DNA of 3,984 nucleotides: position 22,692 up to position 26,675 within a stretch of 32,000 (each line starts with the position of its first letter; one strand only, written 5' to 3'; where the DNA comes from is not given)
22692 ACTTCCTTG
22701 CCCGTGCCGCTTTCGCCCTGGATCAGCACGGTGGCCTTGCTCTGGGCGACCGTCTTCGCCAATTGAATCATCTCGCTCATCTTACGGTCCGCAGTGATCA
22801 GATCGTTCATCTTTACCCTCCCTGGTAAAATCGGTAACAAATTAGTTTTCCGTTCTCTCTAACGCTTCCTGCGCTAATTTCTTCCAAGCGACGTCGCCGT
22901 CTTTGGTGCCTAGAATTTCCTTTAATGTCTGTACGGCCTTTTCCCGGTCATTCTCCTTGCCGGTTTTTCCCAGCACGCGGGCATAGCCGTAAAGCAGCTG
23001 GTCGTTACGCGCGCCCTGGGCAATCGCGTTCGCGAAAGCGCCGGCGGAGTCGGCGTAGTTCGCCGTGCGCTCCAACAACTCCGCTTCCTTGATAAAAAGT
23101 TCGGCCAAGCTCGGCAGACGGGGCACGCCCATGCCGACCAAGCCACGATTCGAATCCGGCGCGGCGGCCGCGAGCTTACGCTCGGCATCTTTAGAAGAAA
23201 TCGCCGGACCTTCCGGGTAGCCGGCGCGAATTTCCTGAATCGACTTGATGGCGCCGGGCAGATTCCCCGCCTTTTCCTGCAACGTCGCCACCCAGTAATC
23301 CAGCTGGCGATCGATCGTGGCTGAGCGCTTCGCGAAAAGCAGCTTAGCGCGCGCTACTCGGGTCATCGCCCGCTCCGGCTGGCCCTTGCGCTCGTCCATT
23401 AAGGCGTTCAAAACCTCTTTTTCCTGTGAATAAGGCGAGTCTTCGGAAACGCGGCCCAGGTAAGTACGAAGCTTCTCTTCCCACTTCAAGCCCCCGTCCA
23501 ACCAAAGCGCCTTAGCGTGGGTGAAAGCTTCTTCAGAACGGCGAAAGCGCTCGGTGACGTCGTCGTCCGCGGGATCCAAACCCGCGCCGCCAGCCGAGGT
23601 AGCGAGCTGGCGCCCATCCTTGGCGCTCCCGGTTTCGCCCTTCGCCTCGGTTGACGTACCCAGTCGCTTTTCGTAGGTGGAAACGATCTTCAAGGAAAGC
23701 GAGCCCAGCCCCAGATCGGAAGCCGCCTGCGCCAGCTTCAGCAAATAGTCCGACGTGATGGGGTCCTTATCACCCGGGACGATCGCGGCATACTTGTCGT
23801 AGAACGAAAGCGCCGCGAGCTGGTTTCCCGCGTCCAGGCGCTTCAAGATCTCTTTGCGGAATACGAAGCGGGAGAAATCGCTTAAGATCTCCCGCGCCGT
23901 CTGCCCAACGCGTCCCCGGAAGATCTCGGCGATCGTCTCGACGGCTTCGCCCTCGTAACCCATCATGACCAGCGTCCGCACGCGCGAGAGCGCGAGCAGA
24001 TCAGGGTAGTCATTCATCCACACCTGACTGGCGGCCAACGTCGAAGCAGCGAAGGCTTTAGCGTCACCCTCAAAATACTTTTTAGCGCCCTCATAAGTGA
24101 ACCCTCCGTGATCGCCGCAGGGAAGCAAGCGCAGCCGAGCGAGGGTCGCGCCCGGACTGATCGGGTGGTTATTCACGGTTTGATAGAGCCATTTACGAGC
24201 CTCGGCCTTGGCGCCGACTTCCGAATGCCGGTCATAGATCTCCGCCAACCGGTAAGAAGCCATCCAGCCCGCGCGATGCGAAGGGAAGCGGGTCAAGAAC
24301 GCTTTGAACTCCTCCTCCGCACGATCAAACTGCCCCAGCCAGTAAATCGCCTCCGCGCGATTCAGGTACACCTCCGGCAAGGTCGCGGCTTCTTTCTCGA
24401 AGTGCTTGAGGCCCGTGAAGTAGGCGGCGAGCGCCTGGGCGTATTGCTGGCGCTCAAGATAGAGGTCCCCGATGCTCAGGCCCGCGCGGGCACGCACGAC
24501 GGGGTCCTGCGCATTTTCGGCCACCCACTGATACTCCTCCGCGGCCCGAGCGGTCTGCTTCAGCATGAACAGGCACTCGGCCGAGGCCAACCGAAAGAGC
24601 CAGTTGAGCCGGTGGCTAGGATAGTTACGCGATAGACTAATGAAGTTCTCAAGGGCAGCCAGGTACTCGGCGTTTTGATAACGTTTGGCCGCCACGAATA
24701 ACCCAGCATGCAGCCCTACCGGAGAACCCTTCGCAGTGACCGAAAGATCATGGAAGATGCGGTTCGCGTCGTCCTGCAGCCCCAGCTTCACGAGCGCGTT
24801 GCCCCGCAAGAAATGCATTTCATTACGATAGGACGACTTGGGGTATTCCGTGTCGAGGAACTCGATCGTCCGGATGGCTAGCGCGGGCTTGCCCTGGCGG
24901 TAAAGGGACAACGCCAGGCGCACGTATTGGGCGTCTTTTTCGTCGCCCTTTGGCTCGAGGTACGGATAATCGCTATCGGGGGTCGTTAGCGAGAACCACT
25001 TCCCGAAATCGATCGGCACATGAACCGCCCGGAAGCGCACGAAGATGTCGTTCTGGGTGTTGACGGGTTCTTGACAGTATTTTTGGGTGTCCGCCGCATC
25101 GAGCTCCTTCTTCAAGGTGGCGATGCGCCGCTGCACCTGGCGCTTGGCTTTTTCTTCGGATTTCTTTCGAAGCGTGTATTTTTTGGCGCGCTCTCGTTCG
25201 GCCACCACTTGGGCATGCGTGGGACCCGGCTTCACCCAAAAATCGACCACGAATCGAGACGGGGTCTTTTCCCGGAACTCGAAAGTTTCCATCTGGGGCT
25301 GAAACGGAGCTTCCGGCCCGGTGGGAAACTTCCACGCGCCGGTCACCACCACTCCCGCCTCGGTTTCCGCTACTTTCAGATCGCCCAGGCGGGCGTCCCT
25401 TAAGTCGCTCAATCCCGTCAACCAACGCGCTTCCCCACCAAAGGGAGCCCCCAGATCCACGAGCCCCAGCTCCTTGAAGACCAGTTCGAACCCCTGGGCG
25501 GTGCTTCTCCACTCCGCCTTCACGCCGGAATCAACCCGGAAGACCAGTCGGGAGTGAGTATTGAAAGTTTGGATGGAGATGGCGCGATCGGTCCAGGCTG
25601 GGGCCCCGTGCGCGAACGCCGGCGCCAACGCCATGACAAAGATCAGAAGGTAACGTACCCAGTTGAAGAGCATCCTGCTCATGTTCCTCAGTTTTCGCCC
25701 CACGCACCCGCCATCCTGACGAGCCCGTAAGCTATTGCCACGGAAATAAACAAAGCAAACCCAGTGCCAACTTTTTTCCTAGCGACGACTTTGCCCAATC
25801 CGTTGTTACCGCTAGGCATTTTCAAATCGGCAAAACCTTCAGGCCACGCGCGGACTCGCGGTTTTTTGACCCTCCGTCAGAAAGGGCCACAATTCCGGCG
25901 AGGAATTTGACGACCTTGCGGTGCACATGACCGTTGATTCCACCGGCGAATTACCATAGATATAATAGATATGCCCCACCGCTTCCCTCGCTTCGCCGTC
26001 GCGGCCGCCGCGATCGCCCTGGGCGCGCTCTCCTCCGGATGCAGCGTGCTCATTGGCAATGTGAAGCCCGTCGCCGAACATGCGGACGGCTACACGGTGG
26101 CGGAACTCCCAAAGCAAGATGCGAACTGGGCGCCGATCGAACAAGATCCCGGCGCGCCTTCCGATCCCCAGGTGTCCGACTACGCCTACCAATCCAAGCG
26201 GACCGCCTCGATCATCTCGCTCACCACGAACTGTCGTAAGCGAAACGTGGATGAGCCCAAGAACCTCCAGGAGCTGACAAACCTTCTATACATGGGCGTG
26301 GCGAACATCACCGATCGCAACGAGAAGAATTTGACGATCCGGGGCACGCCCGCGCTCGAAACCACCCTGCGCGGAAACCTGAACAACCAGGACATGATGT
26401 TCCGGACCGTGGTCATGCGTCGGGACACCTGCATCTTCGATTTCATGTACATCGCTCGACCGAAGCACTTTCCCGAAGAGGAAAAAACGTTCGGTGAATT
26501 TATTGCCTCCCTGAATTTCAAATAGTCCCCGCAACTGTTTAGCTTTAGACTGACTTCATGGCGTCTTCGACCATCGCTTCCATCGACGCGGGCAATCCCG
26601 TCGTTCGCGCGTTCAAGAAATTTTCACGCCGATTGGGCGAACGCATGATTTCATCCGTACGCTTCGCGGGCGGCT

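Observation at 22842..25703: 953-aa secreted beta-domain plus TPR-array protein heading the flagellar operon: candidate periplasmic motor scaffold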

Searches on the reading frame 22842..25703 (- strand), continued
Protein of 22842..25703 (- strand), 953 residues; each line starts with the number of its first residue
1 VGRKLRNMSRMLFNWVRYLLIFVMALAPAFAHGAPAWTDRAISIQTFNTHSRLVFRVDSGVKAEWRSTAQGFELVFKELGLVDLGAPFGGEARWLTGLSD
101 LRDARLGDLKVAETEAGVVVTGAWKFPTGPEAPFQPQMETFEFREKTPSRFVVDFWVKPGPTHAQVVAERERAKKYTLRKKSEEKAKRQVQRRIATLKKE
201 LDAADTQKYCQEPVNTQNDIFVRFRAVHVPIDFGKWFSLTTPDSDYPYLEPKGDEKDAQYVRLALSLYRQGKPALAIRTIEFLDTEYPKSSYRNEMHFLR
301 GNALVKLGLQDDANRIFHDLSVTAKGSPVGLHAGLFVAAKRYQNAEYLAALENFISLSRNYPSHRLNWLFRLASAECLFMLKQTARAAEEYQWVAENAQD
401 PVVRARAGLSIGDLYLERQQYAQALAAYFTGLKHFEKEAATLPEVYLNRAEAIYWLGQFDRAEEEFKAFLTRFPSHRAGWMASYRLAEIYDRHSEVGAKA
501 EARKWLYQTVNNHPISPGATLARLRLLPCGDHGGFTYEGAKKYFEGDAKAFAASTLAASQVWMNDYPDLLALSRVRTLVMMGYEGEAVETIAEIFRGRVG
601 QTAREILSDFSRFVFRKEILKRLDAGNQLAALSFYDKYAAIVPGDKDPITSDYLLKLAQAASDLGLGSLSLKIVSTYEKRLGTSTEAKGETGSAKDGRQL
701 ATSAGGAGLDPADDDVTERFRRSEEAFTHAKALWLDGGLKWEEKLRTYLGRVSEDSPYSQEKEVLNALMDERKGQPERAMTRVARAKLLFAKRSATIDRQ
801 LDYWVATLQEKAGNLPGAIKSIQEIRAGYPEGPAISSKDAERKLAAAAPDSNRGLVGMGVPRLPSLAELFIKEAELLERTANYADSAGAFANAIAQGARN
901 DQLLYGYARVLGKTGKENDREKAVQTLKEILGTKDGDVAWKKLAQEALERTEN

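Call 87: search_protein_families(library=ncbifam, proteins=[window:22842-25703:-], max_evalue=0.01)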
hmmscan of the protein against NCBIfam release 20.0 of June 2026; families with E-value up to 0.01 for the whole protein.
window:22842-25703:- (953 aa): 7 families
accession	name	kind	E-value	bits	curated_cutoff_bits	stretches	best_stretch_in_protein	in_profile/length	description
TIGR02795.1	tol_pal_ybgF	equivalog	2e-18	67.1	90.1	3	445-522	4-81/119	tol-pal system protein YbgF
TIGR03302.1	OM_YfiO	subfamily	3.1e-09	36.7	81.4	1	412-531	40-163/239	outer membrane protein assembly factor BamD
NF052312.1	T9SS_PorW_SprE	equivalog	2e-06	26.8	250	1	257-444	179-367/716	type IX secretion system periplasmic lipoprotein PorW/SprE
NF052415.1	T3SS_chap_SctY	equivalog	5.3e-05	23.7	70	1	262-317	45-100/106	type III secretion apparatus assembly chaperone SctY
NF008756.0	PRK11788.1-4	equivalog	0.00038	19.6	474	1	394-514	203-313/389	lipopolysaccharide assembly protein LapB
TIGR02552.1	LcrH_SycD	equivalog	0.0019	18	104.8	0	405-470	52-113/136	SycD/LcrH family type III secretion system chaperone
NF047507.1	TPR_BatC_Lepto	exception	0.0088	15.5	175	0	339-434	32-125/214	TPR repeat-containing protein BatC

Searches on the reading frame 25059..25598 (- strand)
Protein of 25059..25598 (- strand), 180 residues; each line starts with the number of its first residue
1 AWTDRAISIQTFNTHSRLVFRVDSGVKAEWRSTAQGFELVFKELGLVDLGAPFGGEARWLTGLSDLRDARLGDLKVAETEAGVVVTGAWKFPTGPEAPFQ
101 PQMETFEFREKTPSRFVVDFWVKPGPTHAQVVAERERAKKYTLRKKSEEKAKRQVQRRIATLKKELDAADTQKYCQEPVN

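Call 58: search_protein_families(library=pfam, alignment_id=A3, max_evalue=10)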
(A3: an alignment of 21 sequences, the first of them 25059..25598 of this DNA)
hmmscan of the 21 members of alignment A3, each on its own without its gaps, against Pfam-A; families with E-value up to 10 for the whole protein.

A. member 1, window:25059-25598:- (180 aa): 1 family
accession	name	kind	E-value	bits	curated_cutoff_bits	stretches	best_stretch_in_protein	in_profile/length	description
PF24185.1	DUF7413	-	0.36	11.5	27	1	139-178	42-81/128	Domain of unknown function (DUF7413)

B. families by the number of members that match (of 21 scanned): 7 families
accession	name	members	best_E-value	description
PF08722.17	Tn7_TnsA-like_N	1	0.014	TnsA-like endonuclease N terminal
PF18628.8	P2_N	1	0.049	Viral coat protein P2 N-terminal domain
PF25763.1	Aurora-A_bind_CEP192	1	0.052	CEP192 Aurora A binding region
PF21939.1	Gp10_C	1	0.19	Baseplate structural protein Gp10, C-terminal domain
PF24185.1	DUF7413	1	0.36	Domain of unknown function (DUF7413)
PF07336.16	ABATE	1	1.2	Putative stress-induced transcription regulator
PF07941.16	K_channel_TID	1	3.3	Potassium channel Kv1.4 tandem inactivation domain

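Call 59: search_solved_structures(query=A3, max_evalue=10)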
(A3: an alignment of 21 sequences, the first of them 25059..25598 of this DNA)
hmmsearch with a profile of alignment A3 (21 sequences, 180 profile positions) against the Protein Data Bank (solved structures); distinct sequences matched with E-value up to 10: 0.

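Call 64: predict_structure(alignment_id=A3)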
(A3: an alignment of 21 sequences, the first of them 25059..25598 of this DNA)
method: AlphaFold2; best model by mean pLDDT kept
length: 180 residues; sequences in the alignment: 21
mean_pLDDT: 90.1   pTM: 0.73
mean pLDDT of the five models: 90.1, 89.5, 89.3, 88.0, 88.0
residues with pLDDT >= 90: 132; 70-90: 34; 50-70: 12; < 50: 2
segments of 3 or more residues with pLDDT < 50: none
pLDDT, mean of each block of 10 residues (from residue 1): 74 95 93 95 92 89 89 94 96 92 96 94 94 95 96 95 84 59
secondary structure, 60 per line:
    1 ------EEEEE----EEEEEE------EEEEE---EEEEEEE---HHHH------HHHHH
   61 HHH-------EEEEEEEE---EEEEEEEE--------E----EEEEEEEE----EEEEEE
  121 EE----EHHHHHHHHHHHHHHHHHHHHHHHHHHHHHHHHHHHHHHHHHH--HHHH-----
elements in order: E7-11 E16-21 E28-32 E36-42 H46-49 H56-63 E71-78 E82-89 E103-110 E115-122 H128-169 H172-175

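Call 67: fold_search(model_id=the predicted structure, library=pdb)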
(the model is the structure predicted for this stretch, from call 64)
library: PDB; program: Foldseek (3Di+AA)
matches with E <= 10: 930; with E <= 0.001: 0
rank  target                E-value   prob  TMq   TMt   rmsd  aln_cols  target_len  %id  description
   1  4bin                  2.8e-03  1.00  0.43  0.24   4.1       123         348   12  Crystal structure of the E. coli N-acetylmuramoyl-L-alanine amidase AmiC (released 2013-08-21)
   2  1i82_A                7.5e-02  0.25  0.19  0.19  12.9       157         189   12  FAMILY 9 CARBOHYDRATE-BINDING MODULE FROM THERMOTOGA MARITIMA XYLANASE 10A WITH CELLOBIOSE (released 2001-06-13)
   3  9hmf_K                7.9e-02  0.84  0.32  0.10   6.6       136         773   12  Periplasmic scaffold of the Campylobacter jejuni flagellar motor (alpha carbon trace) (released 2024-12-25)
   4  7fvs_B                1.4e-01  0.57  0.24  0.08   8.4        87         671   18  Crystal Structure of S. aureus gyrase in complex with 4-[[1-[(1-chloro-6,7-dihydro-5H-cyclopenta[c]pyridin-6-yl)methyl (released 2023-06-28)
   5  4fei                  1.5e-01  0.96  0.33  0.54  10.2       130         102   16  Hsp17.7 from Deinococcus radiodurans (released 2012-12-26)
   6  8foi_E                1.5e-01  0.08  0.14  0.10  11.4       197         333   11  Native GABA-A receptor from the mouse brain, alpha1-beta2-gamma2 subtype, in complex with GABA and allopregnanolone (released 2023-09-20)
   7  9cxd_C                1.6e-01  0.08  0.16  0.11  10.7       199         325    9  Native human GABAA receptor of beta2-alpha1-beta1-beta1-gamma2 assembly (released 2025-01-22)
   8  4akx_A                1.7e-01  0.25  0.18  0.24  11.7        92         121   22  Structure of the heterodimeric complex ExoU-SpcU from the type III secretion system (T3SS) of Pseudomonas aeruginosa (released 2012-04-18)
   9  6x3s_A                1.7e-01  0.08  0.15  0.10  11.7       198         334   10  Human GABAA receptor alpha1-beta2-gamma2 subtype in complex with bicuculline methbromide (released 2020-09-09)
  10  9she_A                1.8e-01  0.07  0.14  0.10  12.4       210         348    8  Structure of the honeybee GABAA RDL receptor with GABA and Abamectin (released 2026-02-18)
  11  5j7n                  2.1e-01  0.38  0.21  0.33  13.0       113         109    7  Crystal structure of a small heat-shock protein from Xylella fastidiosa reveals a distinct high order structure (released 2017-04-12)
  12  9ctv_D                2.2e-01  0.09  0.16  0.11  11.3       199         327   10  Native human GABAA receptor of beta2-alpha1-gamma2-beta1-alpha2 assembly (released 2025-01-22)
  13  9cxd_A                2.2e-01  0.09  0.17  0.11  11.0       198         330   10  Native human GABAA receptor of beta2-alpha1-beta1-beta1-gamma2 assembly (released 2025-01-22)
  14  6z1a_B                2.3e-01  0.41  0.24  0.08   8.3        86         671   17  Ternary complex of Staphylococcus aureus DNA gyrase with AMK12 and DNA (released 2020-11-11)
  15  9n26_A                2.3e-01  0.30  0.21  0.08   8.8        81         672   15  DNA gyrase complexed with uncleaved DNA and Compound 148 to 1.96 A resolution (released 2025-04-09)
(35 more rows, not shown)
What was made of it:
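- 25233..25580 (-): N-terminal eight-strand beta-sandwich (residues 42-157), AMIN-like. Foldseek top hit is AmiC 4bin (E 2.8e-3, prob 1.0) and third is PflA 9hmf_K (prob 0.84) (call 67).
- The isolated N-domain best matches AMIN-containing AmiC, with PflA third (call 67). The N-domain Foldseek E-values are marginal (2.8e-3 and 0.079, call 67).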

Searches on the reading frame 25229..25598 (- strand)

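Call 78: search_protein_families(library=pfam, proteins=[window:25229-25598:-], max_evalue=10)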
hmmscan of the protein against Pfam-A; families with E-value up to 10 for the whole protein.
window:25229-25598:- (123 aa): 0 families

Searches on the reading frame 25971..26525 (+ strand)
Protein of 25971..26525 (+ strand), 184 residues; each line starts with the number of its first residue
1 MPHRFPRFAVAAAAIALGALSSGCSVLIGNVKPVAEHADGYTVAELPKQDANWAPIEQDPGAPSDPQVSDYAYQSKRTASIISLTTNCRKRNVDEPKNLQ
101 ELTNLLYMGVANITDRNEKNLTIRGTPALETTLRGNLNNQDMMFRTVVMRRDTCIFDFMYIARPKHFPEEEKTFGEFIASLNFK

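Call 61: search_protein_families(library=pfam, proteins=[window:25971-26525:+], max_evalue=0.01)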
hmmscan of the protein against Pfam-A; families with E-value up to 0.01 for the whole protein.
window:25971-26525:+ (184 aa): 1 family
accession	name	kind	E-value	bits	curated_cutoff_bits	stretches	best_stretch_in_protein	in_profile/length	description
PF18933.6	PsbP_2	-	0.0059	17.1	27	1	85-174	89-175/184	PsbP-like protein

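Call 87: search_protein_families(library=ncbifam, proteins=[window:25971-26525:+], max_evalue=0.01)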
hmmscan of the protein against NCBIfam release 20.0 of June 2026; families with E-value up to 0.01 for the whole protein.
window:25971-26525:+ (184 aa): 0 families
